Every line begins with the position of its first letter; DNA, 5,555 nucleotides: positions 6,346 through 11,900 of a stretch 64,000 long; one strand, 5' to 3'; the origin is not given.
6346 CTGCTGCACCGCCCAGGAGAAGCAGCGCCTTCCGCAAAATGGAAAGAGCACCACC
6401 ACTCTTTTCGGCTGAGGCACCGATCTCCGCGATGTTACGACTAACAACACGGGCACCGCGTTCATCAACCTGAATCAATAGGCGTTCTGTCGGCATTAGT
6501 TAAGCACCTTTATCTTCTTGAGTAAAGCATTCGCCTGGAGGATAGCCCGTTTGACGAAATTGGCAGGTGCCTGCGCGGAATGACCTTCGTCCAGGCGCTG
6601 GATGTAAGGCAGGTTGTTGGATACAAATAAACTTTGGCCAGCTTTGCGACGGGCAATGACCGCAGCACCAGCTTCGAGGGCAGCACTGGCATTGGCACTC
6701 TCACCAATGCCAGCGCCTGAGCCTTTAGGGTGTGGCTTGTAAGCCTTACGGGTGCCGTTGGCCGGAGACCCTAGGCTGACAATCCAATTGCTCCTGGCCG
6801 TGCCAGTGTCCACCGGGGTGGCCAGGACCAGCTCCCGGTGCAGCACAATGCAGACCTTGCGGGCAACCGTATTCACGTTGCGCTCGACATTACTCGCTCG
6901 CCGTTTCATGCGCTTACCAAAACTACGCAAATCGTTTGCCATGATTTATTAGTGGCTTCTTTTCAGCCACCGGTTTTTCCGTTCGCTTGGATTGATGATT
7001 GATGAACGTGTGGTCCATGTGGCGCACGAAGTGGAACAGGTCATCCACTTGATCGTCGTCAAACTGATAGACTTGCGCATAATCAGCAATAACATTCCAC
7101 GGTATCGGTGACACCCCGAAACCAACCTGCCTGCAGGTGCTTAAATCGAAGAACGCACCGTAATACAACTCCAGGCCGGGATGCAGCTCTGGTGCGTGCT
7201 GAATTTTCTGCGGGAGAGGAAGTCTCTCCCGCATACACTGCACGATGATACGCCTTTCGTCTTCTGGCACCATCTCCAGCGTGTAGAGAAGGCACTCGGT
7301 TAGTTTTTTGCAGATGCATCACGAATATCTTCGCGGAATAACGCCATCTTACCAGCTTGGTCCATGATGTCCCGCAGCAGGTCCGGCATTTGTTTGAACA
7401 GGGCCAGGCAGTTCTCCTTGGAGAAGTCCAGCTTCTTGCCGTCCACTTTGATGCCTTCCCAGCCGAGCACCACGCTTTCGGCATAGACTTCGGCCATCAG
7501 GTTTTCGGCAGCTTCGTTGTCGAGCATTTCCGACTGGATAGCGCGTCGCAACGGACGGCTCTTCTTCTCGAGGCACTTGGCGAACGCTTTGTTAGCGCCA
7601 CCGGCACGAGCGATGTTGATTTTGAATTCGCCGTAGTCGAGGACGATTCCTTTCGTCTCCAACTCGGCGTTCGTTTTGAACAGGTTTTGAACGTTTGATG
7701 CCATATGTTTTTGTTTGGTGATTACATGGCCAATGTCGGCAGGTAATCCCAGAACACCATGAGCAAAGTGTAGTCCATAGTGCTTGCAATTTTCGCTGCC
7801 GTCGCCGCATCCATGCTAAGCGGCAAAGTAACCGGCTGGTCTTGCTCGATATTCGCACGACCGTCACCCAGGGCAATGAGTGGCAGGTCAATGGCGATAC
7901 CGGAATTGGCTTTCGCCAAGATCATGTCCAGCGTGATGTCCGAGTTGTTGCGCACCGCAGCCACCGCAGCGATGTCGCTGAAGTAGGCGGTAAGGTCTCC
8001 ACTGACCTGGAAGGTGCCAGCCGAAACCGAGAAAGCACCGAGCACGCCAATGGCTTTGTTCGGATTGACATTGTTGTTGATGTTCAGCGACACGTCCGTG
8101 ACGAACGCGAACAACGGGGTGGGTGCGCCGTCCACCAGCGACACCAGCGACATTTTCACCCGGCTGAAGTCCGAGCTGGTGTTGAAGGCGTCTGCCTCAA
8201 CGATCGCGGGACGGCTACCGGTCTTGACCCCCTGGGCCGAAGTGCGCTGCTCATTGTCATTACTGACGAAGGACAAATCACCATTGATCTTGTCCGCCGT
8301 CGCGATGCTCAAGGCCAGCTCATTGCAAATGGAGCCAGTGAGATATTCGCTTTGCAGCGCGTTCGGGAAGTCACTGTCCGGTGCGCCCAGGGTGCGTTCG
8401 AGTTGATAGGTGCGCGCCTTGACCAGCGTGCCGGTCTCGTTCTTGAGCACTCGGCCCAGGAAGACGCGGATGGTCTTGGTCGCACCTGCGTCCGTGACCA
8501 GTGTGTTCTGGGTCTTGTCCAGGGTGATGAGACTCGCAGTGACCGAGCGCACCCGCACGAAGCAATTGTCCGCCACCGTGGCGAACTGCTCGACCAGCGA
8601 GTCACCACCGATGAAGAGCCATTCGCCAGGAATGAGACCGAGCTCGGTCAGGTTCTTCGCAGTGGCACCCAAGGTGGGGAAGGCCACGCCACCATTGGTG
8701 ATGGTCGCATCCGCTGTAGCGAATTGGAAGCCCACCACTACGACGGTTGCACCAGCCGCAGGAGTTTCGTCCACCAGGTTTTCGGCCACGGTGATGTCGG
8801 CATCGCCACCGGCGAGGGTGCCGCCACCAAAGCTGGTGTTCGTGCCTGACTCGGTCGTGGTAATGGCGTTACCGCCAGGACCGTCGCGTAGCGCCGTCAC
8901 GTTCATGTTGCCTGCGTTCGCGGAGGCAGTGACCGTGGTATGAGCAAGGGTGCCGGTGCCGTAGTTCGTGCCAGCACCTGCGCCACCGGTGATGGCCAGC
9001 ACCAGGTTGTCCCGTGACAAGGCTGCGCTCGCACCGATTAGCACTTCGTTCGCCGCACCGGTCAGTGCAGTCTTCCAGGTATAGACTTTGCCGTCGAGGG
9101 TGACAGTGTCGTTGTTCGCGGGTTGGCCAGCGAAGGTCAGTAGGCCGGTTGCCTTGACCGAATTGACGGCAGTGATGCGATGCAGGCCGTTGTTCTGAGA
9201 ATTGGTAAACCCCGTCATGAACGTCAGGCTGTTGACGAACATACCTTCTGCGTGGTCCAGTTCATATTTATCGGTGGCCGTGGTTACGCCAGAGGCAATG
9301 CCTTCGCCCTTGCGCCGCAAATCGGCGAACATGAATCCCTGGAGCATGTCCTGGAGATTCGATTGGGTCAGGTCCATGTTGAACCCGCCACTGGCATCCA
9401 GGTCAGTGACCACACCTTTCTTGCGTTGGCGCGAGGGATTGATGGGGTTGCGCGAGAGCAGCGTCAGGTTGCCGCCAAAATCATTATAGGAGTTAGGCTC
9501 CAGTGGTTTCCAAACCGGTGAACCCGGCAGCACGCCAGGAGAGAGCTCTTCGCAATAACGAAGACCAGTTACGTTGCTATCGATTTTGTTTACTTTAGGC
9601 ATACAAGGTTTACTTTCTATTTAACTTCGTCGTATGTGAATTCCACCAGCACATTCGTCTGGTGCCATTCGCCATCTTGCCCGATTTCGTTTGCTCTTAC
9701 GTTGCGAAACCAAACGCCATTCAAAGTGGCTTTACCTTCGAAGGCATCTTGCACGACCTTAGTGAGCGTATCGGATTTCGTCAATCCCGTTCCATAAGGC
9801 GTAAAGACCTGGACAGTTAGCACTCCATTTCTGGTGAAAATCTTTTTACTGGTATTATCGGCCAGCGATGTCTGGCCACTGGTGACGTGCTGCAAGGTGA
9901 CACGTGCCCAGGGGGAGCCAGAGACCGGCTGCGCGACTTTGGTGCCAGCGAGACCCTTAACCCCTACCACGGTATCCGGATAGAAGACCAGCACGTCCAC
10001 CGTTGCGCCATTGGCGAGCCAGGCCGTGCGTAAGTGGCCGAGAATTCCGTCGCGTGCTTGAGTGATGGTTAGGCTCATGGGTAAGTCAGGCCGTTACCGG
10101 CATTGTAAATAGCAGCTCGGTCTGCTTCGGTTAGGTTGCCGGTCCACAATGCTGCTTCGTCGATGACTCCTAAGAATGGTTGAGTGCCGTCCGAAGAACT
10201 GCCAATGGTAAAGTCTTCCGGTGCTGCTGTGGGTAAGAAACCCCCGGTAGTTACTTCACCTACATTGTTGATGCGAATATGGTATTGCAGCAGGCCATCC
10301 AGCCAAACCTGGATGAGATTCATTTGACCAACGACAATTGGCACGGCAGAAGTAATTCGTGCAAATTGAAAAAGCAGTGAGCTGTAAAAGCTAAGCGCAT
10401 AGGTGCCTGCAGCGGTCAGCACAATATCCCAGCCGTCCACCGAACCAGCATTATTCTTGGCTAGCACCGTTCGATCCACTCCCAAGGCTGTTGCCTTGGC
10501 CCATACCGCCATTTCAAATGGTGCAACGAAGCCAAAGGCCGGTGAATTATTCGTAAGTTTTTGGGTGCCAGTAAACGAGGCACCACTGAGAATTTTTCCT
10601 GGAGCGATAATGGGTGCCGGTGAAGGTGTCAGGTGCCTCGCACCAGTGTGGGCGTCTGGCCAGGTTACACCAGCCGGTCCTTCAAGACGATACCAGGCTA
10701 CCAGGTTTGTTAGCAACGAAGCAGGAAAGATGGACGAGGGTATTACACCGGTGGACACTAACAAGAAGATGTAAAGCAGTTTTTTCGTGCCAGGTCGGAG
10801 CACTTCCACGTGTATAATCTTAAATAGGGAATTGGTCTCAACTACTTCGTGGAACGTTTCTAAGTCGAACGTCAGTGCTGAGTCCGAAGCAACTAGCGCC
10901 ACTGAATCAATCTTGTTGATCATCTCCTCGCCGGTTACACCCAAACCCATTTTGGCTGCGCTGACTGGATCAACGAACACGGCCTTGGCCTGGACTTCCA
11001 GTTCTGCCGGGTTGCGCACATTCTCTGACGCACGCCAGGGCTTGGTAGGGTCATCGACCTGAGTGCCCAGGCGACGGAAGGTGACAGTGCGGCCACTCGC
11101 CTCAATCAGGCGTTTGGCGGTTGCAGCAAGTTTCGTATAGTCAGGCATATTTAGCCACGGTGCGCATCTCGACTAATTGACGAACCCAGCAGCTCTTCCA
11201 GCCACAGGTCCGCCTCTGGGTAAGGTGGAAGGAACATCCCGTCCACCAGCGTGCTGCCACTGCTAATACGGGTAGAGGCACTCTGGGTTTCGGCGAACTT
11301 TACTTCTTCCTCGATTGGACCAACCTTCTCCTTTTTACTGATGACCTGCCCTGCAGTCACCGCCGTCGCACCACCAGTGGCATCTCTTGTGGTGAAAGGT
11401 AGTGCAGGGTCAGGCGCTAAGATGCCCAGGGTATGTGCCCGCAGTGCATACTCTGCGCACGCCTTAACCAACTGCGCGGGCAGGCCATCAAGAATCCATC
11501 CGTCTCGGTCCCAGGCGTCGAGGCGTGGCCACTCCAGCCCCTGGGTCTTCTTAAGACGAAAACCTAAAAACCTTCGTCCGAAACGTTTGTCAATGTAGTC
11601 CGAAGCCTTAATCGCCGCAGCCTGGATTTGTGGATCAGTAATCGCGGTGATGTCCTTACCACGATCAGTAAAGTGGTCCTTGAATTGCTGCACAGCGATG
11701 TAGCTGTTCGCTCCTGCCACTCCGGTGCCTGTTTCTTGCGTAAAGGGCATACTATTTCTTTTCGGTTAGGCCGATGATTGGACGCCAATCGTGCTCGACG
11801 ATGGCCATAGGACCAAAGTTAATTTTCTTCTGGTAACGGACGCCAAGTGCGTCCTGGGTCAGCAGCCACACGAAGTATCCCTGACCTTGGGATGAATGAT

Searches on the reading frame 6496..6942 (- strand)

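Call 99: search_protein_families(library=pfam, proteins=[window:6496-6942:-], max_evalue=0.01)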
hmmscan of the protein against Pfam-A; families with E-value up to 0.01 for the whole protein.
window:6496-6942:- (148 aa): 1 family
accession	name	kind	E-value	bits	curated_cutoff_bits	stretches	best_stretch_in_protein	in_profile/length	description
PF04883.17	HK97-gp10_like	-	0.0096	17.3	21.4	0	8-59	3-52/78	Bacteriophage HK97-gp10, putative tail-component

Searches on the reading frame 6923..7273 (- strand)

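Call 99: search_protein_families(library=pfam, proteins=[window:6923-7273:-], max_evalue=0.01)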
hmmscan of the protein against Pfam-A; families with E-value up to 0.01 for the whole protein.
window:6923-7273:- (116 aa): 1 family
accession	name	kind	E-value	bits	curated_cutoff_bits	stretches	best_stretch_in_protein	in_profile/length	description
PF23812.1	Phage_TAC_18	-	1.7e-21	76.6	27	1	15-91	3-78/79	Phage tail assembly chaperone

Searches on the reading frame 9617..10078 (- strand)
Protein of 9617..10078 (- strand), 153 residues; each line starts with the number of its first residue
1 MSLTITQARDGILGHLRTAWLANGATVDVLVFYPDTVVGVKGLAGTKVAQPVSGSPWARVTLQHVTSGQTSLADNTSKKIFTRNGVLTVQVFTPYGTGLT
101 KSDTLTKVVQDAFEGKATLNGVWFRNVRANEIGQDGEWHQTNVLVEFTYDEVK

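Call 99: search_protein_families(library=pfam, proteins=[window:9617-10078:-], max_evalue=0.01)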
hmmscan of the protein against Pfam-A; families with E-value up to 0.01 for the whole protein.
window:9617-10078:- (153 aa): 1 family
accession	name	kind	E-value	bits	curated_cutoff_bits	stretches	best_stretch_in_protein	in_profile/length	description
PF13554.12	Phage_tail_terminator_5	-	1.7e-08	35.1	27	1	49-145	28-125/127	Phage tail terminator protein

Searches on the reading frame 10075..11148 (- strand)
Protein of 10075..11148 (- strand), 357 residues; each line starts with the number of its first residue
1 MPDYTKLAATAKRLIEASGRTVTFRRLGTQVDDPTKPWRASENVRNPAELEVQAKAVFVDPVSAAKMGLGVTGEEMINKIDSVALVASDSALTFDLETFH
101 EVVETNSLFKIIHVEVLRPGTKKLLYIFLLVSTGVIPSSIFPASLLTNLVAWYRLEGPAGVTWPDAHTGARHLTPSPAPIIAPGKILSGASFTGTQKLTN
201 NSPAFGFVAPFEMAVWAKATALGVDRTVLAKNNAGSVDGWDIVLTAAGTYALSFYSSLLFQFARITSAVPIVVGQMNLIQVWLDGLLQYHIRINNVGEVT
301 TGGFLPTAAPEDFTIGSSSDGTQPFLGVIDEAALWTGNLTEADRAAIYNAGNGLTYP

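Call 99: search_protein_families(library=pfam, proteins=[window:10075-11148:-], max_evalue=0.01)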
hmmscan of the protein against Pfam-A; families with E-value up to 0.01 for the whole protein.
window:10075-11148:- (357 aa): 1 family
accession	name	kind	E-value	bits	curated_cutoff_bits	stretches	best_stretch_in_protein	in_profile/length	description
PF13385.13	Laminin_G_3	-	1.3e-08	35.6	27.6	1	201-342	10-148/151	Concanavalin A-like lectin/glucanases superfamily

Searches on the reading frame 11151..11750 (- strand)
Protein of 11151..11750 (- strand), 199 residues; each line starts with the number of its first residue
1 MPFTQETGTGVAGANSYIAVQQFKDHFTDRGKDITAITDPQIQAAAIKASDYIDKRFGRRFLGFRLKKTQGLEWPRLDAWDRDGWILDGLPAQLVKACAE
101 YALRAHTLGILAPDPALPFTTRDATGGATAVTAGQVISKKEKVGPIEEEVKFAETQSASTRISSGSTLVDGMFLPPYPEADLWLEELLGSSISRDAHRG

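Call 100: search_protein_families(library=pfam, proteins=[window:11151-11750:-], max_evalue=0.01)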
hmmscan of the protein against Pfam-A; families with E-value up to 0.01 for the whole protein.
window:11151-11750:- (199 aa): 1 family
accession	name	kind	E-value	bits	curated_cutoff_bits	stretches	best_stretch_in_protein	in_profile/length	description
PF20557.3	DnaT_2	-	9.9e-28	97.5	27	1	1-173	1-154/168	Putative DnaT-like ssDNA binding protein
